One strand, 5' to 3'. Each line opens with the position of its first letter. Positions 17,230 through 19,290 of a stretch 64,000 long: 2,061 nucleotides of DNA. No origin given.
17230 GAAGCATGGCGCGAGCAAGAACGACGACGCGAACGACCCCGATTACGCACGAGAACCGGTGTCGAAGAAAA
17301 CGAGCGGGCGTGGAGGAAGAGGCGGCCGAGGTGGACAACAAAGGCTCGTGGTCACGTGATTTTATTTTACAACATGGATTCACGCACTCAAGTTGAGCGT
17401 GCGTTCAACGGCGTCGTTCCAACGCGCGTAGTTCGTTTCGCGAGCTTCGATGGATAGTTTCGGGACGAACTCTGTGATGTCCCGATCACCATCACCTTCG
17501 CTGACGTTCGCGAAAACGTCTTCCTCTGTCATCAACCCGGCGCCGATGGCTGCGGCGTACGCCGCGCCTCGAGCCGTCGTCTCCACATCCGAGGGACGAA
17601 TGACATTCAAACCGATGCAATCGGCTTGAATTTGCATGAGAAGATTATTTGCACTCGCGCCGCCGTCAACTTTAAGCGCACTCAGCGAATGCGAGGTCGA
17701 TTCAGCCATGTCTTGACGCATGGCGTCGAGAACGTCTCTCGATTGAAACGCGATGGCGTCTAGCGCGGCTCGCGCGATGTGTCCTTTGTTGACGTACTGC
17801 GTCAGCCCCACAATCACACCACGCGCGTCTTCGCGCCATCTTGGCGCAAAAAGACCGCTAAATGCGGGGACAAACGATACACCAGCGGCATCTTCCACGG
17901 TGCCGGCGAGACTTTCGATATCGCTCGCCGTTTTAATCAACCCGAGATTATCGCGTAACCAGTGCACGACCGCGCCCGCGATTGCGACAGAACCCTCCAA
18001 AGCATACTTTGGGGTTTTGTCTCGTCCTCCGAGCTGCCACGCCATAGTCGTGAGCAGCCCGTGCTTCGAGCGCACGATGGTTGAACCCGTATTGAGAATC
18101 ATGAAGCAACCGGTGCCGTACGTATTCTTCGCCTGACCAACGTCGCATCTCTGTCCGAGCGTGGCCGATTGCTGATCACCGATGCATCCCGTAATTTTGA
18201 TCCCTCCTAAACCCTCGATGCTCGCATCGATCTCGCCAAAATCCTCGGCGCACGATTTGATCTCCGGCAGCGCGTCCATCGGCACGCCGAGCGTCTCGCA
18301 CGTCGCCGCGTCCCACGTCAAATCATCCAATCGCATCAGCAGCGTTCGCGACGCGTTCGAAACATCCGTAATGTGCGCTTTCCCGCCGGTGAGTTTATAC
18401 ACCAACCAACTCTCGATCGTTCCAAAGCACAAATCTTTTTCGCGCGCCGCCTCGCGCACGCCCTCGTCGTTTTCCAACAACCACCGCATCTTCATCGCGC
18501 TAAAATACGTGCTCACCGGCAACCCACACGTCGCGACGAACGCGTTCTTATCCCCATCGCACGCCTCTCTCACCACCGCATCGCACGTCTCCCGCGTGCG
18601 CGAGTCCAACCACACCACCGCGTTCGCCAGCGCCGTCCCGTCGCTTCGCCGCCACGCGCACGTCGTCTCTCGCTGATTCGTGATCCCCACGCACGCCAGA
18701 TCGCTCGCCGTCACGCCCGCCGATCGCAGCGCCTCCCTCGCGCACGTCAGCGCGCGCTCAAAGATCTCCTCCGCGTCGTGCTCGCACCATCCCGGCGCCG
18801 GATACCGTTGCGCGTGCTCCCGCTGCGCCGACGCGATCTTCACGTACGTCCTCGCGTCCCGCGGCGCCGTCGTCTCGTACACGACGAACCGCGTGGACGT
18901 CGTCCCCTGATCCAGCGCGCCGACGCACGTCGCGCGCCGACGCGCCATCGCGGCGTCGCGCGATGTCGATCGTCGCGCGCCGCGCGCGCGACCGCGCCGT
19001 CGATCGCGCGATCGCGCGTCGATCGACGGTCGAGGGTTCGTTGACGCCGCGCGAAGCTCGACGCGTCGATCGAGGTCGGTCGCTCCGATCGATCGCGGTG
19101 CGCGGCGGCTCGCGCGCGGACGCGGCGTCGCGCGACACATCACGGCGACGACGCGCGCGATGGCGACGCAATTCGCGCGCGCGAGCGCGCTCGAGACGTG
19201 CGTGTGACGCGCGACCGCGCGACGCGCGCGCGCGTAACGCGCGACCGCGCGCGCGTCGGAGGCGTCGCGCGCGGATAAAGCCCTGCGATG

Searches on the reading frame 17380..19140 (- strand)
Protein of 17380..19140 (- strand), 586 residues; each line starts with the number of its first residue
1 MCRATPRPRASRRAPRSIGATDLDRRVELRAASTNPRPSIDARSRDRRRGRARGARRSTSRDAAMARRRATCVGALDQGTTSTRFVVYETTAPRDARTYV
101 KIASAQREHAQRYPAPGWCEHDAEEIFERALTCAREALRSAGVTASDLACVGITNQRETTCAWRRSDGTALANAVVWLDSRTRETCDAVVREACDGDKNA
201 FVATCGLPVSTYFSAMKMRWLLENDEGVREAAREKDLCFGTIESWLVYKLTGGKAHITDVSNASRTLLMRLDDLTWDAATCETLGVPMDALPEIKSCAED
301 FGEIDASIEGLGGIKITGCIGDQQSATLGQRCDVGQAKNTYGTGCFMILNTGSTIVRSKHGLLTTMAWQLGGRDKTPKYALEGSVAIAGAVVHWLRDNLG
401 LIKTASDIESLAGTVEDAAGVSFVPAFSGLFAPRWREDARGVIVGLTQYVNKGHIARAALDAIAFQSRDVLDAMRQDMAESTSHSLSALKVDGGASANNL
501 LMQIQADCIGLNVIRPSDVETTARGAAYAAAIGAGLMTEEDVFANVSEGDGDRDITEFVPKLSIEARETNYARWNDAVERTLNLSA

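Call 46: search_protein_families(library=pfam, proteins=[window:17380-19140:-], max_evalue=0.00001)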
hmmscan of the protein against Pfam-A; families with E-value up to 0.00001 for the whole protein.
window:17380-19140:- (586 aa): 2 families
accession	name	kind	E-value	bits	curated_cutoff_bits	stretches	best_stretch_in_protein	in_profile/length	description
PF00370.27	FGGY_N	-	1.8e-57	195.2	28.8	1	74-329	3-245/245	FGGY family of carbohydrate kinases, N-terminal domain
PF02782.22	FGGY_C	-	6.6e-47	160.3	27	1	338-533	2-197/198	FGGY family of carbohydrate kinases, C-terminal domain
